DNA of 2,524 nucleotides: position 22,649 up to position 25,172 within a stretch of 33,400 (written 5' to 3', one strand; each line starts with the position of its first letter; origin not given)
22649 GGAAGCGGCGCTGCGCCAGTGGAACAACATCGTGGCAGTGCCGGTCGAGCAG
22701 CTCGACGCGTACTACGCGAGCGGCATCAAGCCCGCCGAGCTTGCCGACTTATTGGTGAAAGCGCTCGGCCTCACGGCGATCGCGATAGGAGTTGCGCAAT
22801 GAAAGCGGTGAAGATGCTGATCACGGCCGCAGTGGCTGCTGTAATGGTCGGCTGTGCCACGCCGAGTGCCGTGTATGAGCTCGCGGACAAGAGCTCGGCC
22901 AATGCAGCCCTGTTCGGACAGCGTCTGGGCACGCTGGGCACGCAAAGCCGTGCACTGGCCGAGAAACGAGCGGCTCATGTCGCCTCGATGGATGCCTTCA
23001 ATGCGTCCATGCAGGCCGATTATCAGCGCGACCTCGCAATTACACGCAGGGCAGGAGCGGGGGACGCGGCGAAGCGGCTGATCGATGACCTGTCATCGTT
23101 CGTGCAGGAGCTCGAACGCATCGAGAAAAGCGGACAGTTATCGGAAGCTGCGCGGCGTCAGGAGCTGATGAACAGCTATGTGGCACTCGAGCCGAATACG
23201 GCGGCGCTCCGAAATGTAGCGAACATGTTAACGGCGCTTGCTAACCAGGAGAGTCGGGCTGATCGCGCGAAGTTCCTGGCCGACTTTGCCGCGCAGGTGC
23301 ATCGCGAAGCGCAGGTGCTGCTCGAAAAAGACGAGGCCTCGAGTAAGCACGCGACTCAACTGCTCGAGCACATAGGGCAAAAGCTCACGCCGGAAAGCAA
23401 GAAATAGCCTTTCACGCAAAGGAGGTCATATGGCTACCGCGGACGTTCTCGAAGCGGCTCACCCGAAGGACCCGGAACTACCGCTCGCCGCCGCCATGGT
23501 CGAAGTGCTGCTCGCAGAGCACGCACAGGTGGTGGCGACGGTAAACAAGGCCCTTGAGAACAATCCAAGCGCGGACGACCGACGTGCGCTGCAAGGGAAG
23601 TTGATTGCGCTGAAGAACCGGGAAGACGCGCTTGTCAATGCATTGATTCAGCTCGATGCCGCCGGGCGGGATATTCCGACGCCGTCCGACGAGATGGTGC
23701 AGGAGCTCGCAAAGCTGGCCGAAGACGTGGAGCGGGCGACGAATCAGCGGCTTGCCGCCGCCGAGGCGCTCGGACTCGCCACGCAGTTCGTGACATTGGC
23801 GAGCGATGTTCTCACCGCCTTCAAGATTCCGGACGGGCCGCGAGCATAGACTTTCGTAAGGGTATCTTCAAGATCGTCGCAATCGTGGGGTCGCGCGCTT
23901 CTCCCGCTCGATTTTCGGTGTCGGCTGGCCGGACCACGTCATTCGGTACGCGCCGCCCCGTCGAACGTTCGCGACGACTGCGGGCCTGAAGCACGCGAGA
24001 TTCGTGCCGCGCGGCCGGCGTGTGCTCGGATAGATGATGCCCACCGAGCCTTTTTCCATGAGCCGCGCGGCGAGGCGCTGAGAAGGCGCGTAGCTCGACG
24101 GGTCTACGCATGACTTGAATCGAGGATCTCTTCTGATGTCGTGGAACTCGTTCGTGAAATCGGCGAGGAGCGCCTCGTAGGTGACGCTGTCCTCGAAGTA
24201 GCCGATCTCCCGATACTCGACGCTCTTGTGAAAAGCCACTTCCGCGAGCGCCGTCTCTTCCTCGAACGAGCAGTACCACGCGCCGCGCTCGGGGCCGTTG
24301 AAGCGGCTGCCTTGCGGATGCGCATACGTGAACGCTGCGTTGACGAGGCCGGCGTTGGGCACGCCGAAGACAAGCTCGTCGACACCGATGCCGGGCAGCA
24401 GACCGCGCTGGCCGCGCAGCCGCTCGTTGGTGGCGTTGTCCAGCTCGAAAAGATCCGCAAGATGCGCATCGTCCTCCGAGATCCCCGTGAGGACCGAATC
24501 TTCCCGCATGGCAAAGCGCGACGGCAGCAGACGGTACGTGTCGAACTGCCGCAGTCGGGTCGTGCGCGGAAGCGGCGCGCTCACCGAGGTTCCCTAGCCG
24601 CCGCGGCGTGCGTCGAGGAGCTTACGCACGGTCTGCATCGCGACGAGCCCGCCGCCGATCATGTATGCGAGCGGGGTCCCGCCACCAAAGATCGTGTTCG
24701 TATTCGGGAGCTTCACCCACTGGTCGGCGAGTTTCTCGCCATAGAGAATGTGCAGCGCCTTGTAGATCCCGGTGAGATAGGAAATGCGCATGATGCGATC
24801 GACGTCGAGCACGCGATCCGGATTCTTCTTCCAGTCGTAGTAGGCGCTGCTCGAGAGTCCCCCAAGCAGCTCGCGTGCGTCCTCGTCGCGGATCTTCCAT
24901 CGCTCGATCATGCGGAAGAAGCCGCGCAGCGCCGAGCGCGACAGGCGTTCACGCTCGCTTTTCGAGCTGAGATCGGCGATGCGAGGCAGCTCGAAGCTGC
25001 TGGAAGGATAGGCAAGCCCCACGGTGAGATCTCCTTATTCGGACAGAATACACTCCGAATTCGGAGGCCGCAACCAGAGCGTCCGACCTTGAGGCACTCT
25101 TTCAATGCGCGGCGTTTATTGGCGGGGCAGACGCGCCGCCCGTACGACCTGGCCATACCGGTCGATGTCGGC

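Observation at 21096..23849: Tightly coupled three-gene envelope module of unknown function (two lipoproteins plus a small cytoplasmic helical protein) next to a toxin-antitoxin pair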

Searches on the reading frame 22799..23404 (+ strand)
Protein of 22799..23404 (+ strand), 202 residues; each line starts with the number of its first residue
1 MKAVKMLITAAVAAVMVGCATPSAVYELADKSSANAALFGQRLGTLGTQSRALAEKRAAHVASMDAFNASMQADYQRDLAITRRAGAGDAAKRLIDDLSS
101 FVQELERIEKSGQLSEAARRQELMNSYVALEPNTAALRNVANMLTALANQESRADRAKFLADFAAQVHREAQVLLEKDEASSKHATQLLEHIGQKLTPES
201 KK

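Call 4: search_protein_families(library=pfam, proteins=[window:22799-23404:+], max_evalue=1)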
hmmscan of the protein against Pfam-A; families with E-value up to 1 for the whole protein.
window:22799-23404:+ (202 aa): 3 families
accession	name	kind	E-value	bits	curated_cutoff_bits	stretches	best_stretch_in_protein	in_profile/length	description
PF07373.16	CAMP_factor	-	0.02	14.8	23.3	1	90-177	8-93/219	CAMP factor (Cfa)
PF02520.22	ANIS5_cation-bd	-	0.091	13.3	29.3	1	80-143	44-107/109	SXP/RAL-2 family protein Ani s 5-like, metal-binding domain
PF22888.1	FIMAH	-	0.99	10.5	24.8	0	67-120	17-70/81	FIMAH domain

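Call 5: search_protein_families(library=ncbifam, proteins=[window:22799-23404:+], max_evalue=1)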
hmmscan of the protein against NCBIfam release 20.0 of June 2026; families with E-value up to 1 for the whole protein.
window:22799-23404:+ (202 aa): 0 families

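Call 6: search_protein_families(library=padloc, proteins=[window:22799-23404:+], max_evalue=1)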
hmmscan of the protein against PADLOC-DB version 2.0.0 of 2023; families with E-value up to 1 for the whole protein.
window:22799-23404:+ (202 aa): 2 families
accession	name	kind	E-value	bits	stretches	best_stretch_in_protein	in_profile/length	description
PDLC00294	PtuA1|PtuA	-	0.0046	13.6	1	134-196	479-539/548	AAA ATPase domain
PDLC00711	Effector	-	0.019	13.2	1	149-177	108-136/164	2TM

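Call 16: find_homologous_proteins(query=window:22799-23404:+)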
Query window:22799-23404:+ (202 aa): 4 proteins with E <= 0.001 among 2736 candidates.
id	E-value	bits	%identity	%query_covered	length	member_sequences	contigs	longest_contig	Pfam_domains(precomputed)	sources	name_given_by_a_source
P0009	6.4e-116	402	100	100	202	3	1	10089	-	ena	-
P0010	9.1e-114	395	98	100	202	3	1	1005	-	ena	-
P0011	1.2e-68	249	63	100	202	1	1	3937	-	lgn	-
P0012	6.6e-66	240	60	98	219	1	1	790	-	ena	-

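Call 55: search_solved_structures(query=A4, max_evalue=10)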
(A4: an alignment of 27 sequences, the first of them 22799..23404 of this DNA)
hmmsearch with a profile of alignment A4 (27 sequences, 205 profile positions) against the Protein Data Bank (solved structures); distinct sequences matched with E-value up to 10: 10.
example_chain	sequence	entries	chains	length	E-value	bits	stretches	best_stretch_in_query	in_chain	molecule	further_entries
3utk_A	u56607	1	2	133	0.0022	20.9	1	6-53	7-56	Lipoprotein outS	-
9jm5_B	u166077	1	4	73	0.1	15.4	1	140-198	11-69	LRO-C4-13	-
6yle_K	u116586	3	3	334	0.23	14.3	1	129-190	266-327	Pre-rRNA-processing protein IPI1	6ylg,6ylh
6spd_N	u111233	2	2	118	0.26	14.2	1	132-156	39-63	50S ribosomal protein L17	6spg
6spb_N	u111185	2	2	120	0.26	14.1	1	132-156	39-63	50S ribosomal protein L17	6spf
7unr_P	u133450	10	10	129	0.31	13.9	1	132-156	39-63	50S ribosomal protein L17 | Large ribosomal subunit protein bL17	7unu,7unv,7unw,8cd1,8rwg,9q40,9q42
8rd8_MB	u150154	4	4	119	0.96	12.3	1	132-156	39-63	Large ribosomal subunit protein bL17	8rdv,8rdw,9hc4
8t4s_n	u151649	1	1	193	1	12.2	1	15-45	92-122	Replicase polyprotein 1ab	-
8ppl_Aj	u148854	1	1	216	1.2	11.9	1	15-45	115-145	Host translation inhibitor nsp1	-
1pz1_A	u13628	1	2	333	1.5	11.7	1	105-157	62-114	General stress protein 69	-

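Call 59: search_protein_families(library=pfam, alignment_id=A4, max_evalue=0.05)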
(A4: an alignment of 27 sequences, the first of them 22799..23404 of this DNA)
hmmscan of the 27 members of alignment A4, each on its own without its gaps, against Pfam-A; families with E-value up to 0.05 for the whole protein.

A. member 1, window:22799-23404:+ (202 aa): 1 family
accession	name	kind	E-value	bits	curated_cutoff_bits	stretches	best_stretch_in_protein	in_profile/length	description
PF07373.16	CAMP_factor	-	0.02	14.8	23.3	1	90-177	8-93/219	CAMP factor (Cfa)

B. families by the number of members that match (of 27 scanned): 19 families
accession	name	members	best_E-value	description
PF01544.23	CorA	3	0.00062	CorA-like Mg2+ transporter protein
PF06103.16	DUF948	2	0.039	Bacterial protein of unknown function (DUF948)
PF11236.13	DUF3037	1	0.0042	Protein of unknown function (DUF3037)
PF07364.17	DUF1485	1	0.0047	Metallopeptidase family M81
PF09943.14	DUF2175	1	0.0079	Uncharacterized protein conserved in archaea (DUF2175)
PF10504.14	DUF2452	1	0.0097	Protein of unknown function (DUF2452)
PF24414.1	DUF7547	1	0.011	Family of unknown function (DUF7547)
PF12205.13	GIT1_C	1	0.018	G protein-coupled receptor kinase-interacting protein 1 C term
PF07373.16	CAMP_factor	1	0.02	CAMP factor (Cfa)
PF08638.16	Med14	1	0.02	Mediator complex subunit MED14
PF25034.1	Spectrin_SYNE1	1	0.024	Nesprin-1, spectrin repeats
PF18171.6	LSDAT_prok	1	0.028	SLOG in TRPM, prokaryote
PF02465.23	FliD_N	1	0.029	Flagellar hook-associated protein 2 N-terminus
PF03508.18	Connexin43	1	0.032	Gap junction alpha-1 protein (Cx43)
PF01322.25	Cytochrom_C_2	1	0.034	Cytochrome C'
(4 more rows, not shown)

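Call 65: search_solved_structures(query=A4, max_evalue=0.01, show_alignments=1)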
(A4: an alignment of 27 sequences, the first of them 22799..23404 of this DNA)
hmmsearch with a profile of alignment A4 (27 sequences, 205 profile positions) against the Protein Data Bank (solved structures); distinct sequences matched with E-value up to 0.01: 1.
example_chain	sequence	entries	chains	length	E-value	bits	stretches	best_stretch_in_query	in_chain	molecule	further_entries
3utk_A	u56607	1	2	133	0.0022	20.9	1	6-53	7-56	Lipoprotein outS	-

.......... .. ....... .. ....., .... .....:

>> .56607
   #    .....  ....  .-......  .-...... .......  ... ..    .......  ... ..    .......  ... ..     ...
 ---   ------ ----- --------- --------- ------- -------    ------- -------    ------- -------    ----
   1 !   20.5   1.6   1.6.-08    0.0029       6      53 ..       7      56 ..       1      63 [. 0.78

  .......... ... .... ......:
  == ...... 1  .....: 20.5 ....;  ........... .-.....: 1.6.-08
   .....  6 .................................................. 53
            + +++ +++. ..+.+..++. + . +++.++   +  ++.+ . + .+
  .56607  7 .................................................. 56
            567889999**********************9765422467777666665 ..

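Call 72: predict_structure(alignment_id=A6)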
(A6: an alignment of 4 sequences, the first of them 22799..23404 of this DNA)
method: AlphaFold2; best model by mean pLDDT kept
length: 202 residues; sequences in the alignment: 4
mean_pLDDT: 46.9   pTM: 0.28
mean pLDDT of the five models: 46.9, 46.5, 46.4, 43.6, 40.9
residues with pLDDT >= 90: 0; 70-90: 0; 50-70: 67; < 50: 135
segments of 3 or more residues with pLDDT < 50: 1-44, 46-50, 111-114, 122-134, 140-142, 151-165, 184-189, 191-193, 196-202
pLDDT, mean of each block of 10 residues (from residue 1): 35 38 41 47 46 50 55 55 51 51 49 48 44 48 47 42 46 54 46 46 39
secondary structure, 60 per line:
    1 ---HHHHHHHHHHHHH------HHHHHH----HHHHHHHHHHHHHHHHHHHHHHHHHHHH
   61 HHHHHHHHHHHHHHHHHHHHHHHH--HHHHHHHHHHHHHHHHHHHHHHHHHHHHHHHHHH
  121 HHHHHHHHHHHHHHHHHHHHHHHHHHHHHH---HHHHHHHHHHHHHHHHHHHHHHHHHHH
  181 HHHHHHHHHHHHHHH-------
elements in order: H4-16 H23-28 H33-84 H87-150 H154-195

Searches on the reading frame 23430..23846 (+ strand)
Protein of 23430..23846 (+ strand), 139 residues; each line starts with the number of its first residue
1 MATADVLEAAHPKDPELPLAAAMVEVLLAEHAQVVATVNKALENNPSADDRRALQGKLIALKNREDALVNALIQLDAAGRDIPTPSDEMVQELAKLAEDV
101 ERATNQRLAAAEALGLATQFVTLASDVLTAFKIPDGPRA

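Call 4: search_protein_families(library=pfam, proteins=[window:23430-23846:+], max_evalue=1)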
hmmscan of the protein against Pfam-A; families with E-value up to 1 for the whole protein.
window:23430-23846:+ (139 aa): 3 families
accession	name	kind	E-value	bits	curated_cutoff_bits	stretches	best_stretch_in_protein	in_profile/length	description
PF17675.6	APG6_N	-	0.056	14.3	45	1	39-106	33-103/132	Apg6 coiled-coil region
PF21842.1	DUF6901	-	0.091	12.6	27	1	63-95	187-219/222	Domain of unknown function (DUF6901)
PF20835.2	PA_Ig-like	-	0.2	11.8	27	1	29-82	21-74/155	Anthrax protective antigen, immunoglobulin-like domain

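Call 5: search_protein_families(library=ncbifam, proteins=[window:23430-23846:+], max_evalue=1)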
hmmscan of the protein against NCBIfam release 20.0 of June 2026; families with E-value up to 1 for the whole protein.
window:23430-23846:+ (139 aa): 1 family
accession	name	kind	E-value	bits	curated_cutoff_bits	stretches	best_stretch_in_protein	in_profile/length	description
NF058560.1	FblAmlydTptrFapF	equivalog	0.26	10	700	1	34-116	9-93/420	fibril amyloid transporter FapF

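Call 6: search_protein_families(library=padloc, proteins=[window:23430-23846:+], max_evalue=1)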
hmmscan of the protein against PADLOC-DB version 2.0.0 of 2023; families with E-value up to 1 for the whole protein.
window:23430-23846:+ (139 aa): 0 families

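Call 17: find_homologous_proteins(query=window:23430-23846:+)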
Query window:23430-23846:+ (139 aa): 4 proteins with E <= 0.001 among 662 candidates.
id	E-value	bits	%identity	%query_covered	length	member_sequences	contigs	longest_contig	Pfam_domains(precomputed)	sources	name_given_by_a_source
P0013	2.7e-77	275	100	100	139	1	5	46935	-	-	-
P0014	5.6e-68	245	90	100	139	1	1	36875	-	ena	-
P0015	1.1e-52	195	76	100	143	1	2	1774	-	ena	-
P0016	3.2e-45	171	69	87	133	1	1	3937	-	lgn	-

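Call 57: search_solved_structures(query=A5, max_evalue=10)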
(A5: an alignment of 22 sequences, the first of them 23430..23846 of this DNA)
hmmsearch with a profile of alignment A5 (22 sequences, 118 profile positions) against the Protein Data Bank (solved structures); distinct sequences matched with E-value up to 10: 41.
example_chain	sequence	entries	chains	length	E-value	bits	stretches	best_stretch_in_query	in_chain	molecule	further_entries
5i0q_A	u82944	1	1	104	0.089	16.1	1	37-90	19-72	M protein, serotype 2.1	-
8afe_A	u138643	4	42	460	0.094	16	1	43-105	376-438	Crescentin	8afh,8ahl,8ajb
3h5f_A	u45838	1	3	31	0.18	15.1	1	40-65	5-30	COIL SER L16L-Pen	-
9tls_A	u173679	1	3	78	0.22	14.8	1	35-61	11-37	Sc-apCC-2-KLHL20-3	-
1cos_A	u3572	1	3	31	0.23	14.8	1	40-65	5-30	COILED SERINE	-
8tn2_A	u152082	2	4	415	0.25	14.6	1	36-73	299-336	PLP-dependent aminotransferase MppQ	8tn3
9tlo_A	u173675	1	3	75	0.28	14.5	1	43-65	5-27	Sc-apCC-2-BCL-xL-5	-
5hyu_A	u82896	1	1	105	0.28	14.5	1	37-90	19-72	M protein, serotype 2.1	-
8x8t_A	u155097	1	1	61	0.31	14.3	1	65-100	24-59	Rho GDP-dissociation inhibitor 1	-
5oql_p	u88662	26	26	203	0.33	14.3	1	28-61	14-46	40S ribosomal protein S7-like protein | 40S ribosomal protein S7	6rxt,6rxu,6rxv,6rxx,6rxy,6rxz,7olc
1go4_E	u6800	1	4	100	0.35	14.2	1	31-67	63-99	Mitotic spindle assembly checkpoint protein MAD1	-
3h5g_A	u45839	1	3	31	0.36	14.1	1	40-65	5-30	COIL SER L16D-Pen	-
5k92_A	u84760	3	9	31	0.38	14.1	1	40-65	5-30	Apo-(CSL16C)3 | Zn(II)Cl(CoilSer L16(DCY))3 2- | Apo-(CoilSer L16(DCY))3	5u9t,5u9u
9tlw_A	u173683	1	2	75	0.4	14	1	18-64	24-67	Sc-apCC-2-MCL-1-4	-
6rgo_C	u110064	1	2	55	0.46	13.8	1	37-65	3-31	Autophagy protein 16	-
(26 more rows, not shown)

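Call 58: search_protein_families(library=pfam, alignment_id=A5, max_evalue=0.05)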
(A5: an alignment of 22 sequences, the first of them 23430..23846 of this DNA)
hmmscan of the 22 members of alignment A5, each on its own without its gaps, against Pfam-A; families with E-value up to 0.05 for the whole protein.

A. member 1, window:23430-23846:+ (139 aa): 0 families

B. families by the number of members that match (of 22 scanned): 15 families
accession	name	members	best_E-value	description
PF25078.1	DUF7801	3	0.00081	Domain of unknown function (DUF7801)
PF15070.11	GOLGA2L5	2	0.0015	Putative golgin subfamily A member 2-like protein 5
PF13134.11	DUF3948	2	0.0037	Protein of unknown function (DUF3948)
PF17675.6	APG6_N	1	0.0013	Apg6 coiled-coil region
PF13675.11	PilJ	1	0.0019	Type IV pili methyl-accepting chemotaxis transducer N-term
PF06103.16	DUF948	1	0.013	Bacterial protein of unknown function (DUF948)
PF19579.4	FtsL_2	1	0.013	Bacteriodetes cell division protein (FtsL-like)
PF05835.17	Synaphin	1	0.015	Synaphin protein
PF15497.11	SNAPC5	1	0.032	snRNA-activating protein complex subunit 19, SNAPc subunit 19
PF23742.1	VBS_C3G9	1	0.034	C3G9 VBS-like domain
PF20661.2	SutA-RBD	1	0.043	SutA RNAP-binding domain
PF06005.17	ZapB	1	0.043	Cell division protein ZapB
PF18470.6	Cas9_a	1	0.044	Cas9 alpha-helical lobe domain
PF01923.23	Cob_adeno_trans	1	0.047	Cobalamin adenosyltransferase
PF15500.11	Ntox1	1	0.049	Putative RNase-like toxin, toxin_1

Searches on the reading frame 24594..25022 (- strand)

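Call 4: search_protein_families(library=pfam, proteins=[window:24594-25022:-], max_evalue=1)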
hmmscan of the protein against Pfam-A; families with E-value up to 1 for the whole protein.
window:24594-25022:- (142 aa): 2 families
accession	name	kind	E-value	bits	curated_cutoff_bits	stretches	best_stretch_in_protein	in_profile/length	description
PF09722.15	Xre_MbcA_ParS_C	-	3.6e-07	30.5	24.5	1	91-142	3-51/51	Antitoxin Xre/MbcA/ParS C-terminal toxin-binding domain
PF20432.4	Xre-like-HTH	-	2e-05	25.2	25.8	1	31-83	11-61/63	Antitoxin Xre-like helix-turn-helix domain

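Call 5: search_protein_families(library=ncbifam, proteins=[window:24594-25022:-], max_evalue=1)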
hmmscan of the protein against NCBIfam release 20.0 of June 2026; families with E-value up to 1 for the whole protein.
window:24594-25022:- (142 aa): 0 families

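Call 6: search_protein_families(library=padloc, proteins=[window:24594-25022:-], max_evalue=1)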
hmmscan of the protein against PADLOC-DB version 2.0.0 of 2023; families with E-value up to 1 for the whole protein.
window:24594-25022:- (142 aa): 0 families
